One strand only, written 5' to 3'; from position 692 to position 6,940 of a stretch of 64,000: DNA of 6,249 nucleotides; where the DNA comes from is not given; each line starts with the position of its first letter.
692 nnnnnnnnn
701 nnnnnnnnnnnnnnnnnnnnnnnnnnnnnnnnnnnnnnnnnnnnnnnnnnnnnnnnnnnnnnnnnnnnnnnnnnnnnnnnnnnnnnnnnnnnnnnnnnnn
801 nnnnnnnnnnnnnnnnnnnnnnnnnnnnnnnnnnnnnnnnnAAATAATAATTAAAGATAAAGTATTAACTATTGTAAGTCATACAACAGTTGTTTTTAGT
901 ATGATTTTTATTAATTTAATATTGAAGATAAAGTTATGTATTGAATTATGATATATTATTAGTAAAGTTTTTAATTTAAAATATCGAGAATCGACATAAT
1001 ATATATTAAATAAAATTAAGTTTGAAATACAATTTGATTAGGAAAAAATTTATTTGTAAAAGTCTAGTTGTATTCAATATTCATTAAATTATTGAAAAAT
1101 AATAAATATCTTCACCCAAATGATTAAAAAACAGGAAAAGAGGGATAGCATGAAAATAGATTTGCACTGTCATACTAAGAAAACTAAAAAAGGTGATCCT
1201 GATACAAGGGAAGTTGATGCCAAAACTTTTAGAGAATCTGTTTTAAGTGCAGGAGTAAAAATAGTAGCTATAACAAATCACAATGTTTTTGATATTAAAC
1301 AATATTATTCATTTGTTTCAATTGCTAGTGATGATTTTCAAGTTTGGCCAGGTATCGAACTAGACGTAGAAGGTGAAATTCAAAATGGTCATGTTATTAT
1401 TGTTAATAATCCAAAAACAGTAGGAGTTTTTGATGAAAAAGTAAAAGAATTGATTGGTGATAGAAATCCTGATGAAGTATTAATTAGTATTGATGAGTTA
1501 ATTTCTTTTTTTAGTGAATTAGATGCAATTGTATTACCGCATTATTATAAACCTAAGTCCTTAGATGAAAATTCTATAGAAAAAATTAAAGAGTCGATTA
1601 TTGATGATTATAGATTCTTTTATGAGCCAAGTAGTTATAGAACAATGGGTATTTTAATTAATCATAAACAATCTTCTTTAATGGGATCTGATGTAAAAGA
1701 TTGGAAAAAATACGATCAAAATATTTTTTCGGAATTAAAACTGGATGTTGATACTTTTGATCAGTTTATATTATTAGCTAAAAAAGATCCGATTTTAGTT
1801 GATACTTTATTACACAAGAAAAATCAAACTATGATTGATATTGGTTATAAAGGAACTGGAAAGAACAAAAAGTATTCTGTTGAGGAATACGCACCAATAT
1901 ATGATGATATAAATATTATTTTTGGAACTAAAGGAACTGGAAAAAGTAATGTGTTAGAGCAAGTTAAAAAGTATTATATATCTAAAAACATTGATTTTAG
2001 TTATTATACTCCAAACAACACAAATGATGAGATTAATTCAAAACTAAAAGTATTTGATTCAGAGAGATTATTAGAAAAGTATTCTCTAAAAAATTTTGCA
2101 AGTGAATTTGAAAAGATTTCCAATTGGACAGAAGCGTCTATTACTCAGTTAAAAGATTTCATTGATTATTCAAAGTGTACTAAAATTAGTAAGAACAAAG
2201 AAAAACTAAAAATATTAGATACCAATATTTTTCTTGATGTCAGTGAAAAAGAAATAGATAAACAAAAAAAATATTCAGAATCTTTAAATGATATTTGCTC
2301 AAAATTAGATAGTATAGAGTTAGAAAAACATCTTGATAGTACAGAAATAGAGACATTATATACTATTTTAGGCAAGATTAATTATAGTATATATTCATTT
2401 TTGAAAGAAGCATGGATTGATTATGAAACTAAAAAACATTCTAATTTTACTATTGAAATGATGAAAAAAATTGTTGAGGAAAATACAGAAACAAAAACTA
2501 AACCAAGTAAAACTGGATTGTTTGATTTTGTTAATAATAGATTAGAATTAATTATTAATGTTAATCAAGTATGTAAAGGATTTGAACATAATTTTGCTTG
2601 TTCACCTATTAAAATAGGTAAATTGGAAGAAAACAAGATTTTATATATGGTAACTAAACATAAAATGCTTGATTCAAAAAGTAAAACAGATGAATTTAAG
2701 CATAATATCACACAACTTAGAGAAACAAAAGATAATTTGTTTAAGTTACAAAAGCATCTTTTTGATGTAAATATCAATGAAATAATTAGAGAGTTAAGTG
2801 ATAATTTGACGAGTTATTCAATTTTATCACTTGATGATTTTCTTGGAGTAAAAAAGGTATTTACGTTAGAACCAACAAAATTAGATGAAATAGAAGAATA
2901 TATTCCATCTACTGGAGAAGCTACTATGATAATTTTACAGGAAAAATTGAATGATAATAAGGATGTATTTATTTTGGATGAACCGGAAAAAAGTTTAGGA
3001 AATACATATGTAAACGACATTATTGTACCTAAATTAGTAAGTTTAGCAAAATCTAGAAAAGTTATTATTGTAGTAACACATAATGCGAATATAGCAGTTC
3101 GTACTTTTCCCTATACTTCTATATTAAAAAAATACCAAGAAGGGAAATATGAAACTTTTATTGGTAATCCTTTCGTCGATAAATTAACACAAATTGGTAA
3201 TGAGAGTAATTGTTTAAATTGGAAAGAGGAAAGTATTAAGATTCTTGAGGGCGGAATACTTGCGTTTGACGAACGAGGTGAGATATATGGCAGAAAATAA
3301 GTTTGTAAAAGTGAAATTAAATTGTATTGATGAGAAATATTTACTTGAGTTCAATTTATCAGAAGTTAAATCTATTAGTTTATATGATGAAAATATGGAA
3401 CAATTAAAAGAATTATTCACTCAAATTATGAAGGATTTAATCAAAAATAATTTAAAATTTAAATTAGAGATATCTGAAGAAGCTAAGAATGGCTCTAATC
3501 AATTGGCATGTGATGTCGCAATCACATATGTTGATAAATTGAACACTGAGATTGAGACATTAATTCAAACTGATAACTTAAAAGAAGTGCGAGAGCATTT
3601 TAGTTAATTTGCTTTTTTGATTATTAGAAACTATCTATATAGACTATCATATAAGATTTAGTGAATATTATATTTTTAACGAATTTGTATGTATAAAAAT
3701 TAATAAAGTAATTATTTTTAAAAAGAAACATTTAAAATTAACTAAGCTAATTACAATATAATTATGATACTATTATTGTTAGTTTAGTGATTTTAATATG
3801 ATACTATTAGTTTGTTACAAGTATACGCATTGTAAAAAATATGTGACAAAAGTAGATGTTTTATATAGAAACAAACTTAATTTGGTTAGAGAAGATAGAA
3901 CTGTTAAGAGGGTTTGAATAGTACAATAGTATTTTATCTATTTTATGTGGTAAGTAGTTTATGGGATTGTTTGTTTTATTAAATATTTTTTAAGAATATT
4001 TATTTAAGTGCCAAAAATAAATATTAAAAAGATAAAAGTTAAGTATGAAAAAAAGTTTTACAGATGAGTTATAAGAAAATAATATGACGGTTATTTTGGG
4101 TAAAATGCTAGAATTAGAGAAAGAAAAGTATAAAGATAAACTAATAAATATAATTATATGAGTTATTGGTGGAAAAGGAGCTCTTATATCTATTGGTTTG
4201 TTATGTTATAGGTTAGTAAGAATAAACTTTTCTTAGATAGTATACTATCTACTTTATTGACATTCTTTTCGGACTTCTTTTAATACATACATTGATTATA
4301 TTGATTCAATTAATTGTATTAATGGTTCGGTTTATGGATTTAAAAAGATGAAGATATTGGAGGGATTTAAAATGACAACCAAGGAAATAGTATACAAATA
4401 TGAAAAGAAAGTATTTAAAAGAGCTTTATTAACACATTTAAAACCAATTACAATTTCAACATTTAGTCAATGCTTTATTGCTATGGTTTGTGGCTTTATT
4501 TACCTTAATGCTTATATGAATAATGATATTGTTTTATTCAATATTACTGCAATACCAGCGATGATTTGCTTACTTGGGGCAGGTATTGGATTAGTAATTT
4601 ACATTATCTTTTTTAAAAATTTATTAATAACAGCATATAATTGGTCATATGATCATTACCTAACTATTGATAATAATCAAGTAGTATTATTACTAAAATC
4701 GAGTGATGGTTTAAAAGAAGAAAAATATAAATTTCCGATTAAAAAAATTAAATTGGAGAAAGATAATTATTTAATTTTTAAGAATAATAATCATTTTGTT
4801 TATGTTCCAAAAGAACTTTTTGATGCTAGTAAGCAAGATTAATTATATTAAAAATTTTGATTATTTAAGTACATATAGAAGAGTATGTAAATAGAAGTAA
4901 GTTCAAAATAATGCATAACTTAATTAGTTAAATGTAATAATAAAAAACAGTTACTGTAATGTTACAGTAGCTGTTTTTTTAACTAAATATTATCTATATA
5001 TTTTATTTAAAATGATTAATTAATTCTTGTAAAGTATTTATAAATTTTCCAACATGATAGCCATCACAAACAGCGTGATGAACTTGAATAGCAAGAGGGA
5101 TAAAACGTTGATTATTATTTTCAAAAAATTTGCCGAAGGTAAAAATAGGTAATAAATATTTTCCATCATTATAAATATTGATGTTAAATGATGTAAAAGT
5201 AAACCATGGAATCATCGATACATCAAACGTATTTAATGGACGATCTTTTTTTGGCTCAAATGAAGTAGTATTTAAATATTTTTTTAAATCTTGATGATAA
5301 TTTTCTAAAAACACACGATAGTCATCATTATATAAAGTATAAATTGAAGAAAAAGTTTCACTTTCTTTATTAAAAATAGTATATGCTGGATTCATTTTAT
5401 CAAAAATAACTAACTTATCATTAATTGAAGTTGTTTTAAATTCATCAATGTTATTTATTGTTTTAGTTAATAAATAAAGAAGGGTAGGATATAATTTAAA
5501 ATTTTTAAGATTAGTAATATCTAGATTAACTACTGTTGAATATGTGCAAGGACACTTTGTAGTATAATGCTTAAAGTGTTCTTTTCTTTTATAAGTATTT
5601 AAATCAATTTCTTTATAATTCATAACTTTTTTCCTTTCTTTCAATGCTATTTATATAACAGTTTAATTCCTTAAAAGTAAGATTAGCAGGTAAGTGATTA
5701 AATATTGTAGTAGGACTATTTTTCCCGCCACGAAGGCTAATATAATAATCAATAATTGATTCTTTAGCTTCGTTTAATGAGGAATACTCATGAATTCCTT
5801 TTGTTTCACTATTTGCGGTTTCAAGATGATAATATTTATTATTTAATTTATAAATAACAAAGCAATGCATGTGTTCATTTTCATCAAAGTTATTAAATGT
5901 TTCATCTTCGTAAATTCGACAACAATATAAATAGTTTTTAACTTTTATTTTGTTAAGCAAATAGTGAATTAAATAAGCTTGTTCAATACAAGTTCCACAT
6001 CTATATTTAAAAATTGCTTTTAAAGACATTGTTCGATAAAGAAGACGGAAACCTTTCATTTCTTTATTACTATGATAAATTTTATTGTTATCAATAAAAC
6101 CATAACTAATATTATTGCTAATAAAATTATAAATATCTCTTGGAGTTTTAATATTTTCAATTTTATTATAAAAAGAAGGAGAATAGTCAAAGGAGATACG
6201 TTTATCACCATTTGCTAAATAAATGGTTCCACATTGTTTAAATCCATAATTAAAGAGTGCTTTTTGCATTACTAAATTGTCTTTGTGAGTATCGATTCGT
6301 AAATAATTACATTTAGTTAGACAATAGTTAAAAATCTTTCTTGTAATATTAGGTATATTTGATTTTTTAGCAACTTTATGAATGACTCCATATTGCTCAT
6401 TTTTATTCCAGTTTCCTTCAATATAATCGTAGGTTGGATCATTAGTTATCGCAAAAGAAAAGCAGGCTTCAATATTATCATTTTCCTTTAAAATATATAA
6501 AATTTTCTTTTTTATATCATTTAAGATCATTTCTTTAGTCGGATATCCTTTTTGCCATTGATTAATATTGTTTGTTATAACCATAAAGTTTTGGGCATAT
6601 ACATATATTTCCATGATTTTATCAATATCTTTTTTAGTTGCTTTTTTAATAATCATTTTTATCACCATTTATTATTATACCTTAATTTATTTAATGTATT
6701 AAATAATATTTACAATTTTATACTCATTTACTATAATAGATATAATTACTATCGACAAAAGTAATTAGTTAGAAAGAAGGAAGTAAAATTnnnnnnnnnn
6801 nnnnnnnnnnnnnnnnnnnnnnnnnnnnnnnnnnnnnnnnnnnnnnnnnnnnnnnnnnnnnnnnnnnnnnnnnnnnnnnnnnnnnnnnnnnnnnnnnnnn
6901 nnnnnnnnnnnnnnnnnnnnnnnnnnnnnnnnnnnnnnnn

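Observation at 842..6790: About 6-kb accessory island at the 3-prime end of guaA (defence candidate, long non-coding stretch, membrane protein, cat, GNAT-papain fusion) lacking any recombinase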

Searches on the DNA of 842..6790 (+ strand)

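Call 34: search_dna_similar(query=window:842-6790:+, collection=plasmids, mode=distant, max_rows=15)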
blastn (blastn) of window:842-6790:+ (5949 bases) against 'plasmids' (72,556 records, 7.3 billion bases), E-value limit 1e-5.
Records with a match: 144; places in all: 145; records where one place covers at least 80% of the query: 0.
Best place of each record, by identity: 60-80% 144.
By first word of the organism name: Enterococcus 95; Staphylococcus 19; Bacillus 6; Lactococcus 6; Ligilactobacillus 4; Listeria 3; Priestia 2; Clostridium 1; Cetobacterium 1; Aliarcobacter 1; and 6 more.
By predicted mobility (MOB-suite, as given by PLSDB): mobilizable 101; non-mobilizable 34; conjugative 9.
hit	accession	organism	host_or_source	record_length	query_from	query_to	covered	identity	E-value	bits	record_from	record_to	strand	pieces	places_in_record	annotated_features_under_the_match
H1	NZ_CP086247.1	Clostridium sp. CF011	single colony,bovine feces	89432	294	2432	8%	68.4%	1e-14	157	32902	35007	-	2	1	histidinol phosphatase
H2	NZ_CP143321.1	Cetobacterium somerae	intestine of Yellow Catfish,pure culture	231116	4171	4796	8%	69.8%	3e-22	194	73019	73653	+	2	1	catA: type A chloramphenicol O-acetyltransferase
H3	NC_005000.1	Enterococcus faecium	-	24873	4161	4377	4%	70.9%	4e-15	93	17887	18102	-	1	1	type A-8 chloramphenicol O-acetyltransferase | catA: type A-8 chloramphenicol O-acetyltransferase | Enterococcus faecium ...: chloramphenicol acetyltransferase (CAT)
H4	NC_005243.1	Staphylococcus aureus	-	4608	4161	4377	4%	70.9%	4e-15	93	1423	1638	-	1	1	type A-8 chloramphenicol O-acetyltransferase | catA: type A-8 chloramphenicol O-acetyltransferase | Enterococcus faecium ...: chloramphenicol acetyltransferase (CAT)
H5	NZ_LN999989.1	Enterococcus faecium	-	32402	4161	4377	4%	70.9%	4e-15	93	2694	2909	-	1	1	type A-8 chloramphenicol O-acetyltransferase | catA: type A-8 chloramphenicol O-acetyltransferase | Enterococcus faecium ...: chloramphenicol acetyltransferase (CAT)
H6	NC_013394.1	Staphylococcus epidermidis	-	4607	4161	4377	4%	70.9%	4e-15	93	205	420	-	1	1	Enterococcus faecium ...: chloramphenicol acetyltransferase (CAT)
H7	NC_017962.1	Enterococcus faecium DO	Homo sapiens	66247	4161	4377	4%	70.9%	4e-15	93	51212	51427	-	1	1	type A-8 chloramphenicol O-acetyltransferase | catA: type A-8 chloramphenicol O-acetyltransferase | Enterococcus faecium ...: chloramphenicol acetyltransferase (CAT)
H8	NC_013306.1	Staphylococcus aureus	-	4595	4161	4377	4%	70.9%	4e-15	93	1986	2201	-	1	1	type A-8 chloramphenicol O-acetyltransferase | catA: type A-8 chloramphenicol O-acetyltransferase | Enterococcus faecium ...: chloramphenicol acetyltransferase (CAT)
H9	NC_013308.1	Staphylococcus aureus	-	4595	4161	4377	4%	70.9%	4e-15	93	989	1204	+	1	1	type A-8 chloramphenicol O-acetyltransferase | Enterococcus faecium ...: chloramphenicol acetyltransferase (CAT) | catA: type A-8 chloramphenicol O-acetyltransferase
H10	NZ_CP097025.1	Enterococcus faecium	whole organism,pet food (BARF)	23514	4161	4377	4%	70.9%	4e-15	93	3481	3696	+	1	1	type A-8 chloramphenicol O-acetyltransferase | Enterococcus faecium ...: chloramphenicol acetyltransferase (CAT) | catA: type A-8 chloramphenicol O-acetyltransferase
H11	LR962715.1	Enterococcus faecalis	-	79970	4161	4377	4%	70.9%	4e-15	93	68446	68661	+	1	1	Enterococcus faecium ...: chloramphenicol acetyltransferase (CAT) | catA: type A-8 chloramphenicol O-acetyltransferase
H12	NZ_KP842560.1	Enterococcus faecium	marine sediment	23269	4161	4377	4%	70.9%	4e-15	93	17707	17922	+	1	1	type A-8 chloramphenicol O-acetyltransferase | Enterococcus faecium ...: chloramphenicol acetyltransferase (CAT) | catA: type A-8 chloramphenicol O-acetyltransferase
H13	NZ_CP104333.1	Aliarcobacter butzleri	poultry meat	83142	4181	4393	4%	68.7%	3e-10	78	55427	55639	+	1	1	Streptococcus suis ...: chloramphenicol acetyltransferase (CAT) | catA: type A-9 chloramphenicol O-acetyltransferase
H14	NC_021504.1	Limosilactobacillus reuteri I5007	pigs,healthy weaning piglets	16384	4181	4393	4%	68.2%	3e-9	73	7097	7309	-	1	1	catA: type A-9 chloramphenicol O-acetyltransferase | Streptococcus suis ...: chloramphenicol acetyltransferase (CAT)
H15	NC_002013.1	Staphylococcus aureus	-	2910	4181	4393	4%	67.8%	1e-7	69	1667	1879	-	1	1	catA: type A-9 chloramphenicol O-acetyltransferase | Streptococcus suis ...: chloramphenicol acetyltransferase (CAT)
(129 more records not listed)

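Call 35: search_dna_similar(query=window:842-6790:+, collection=phages, mode=distant, max_rows=15)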
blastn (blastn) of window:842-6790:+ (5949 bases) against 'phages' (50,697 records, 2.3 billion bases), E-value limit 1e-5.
Records with a match: 3; places in all: 3; records where one place covers at least 80% of the query: 0.
Best place of each record, by identity: 60-80% 3.
By first word of the organism name: Streptococcus 2; Bacteriophage 1.
By host as written in the record: Streptococcus suis JH1301 1; Streptococcus suis SC181 1; - 1.
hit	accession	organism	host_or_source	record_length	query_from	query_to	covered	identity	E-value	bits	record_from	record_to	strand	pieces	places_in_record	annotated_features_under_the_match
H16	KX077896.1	Streptococcus phage phiJH1301-2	Streptococcus suis JH1301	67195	4181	4393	4%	67.8%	5e-8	69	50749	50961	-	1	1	cat: chloramphenicol acetyltransferase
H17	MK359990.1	Streptococcus phage phi-SC181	Streptococcus suis SC181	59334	4181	4393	4%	67.8%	5e-8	69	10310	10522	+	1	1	cat: chloramphenicol acetyltransferase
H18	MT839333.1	Bacteriophage sp.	human fecal samples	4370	4195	4368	3%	72.4%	3e-17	99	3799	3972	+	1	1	record has no annotation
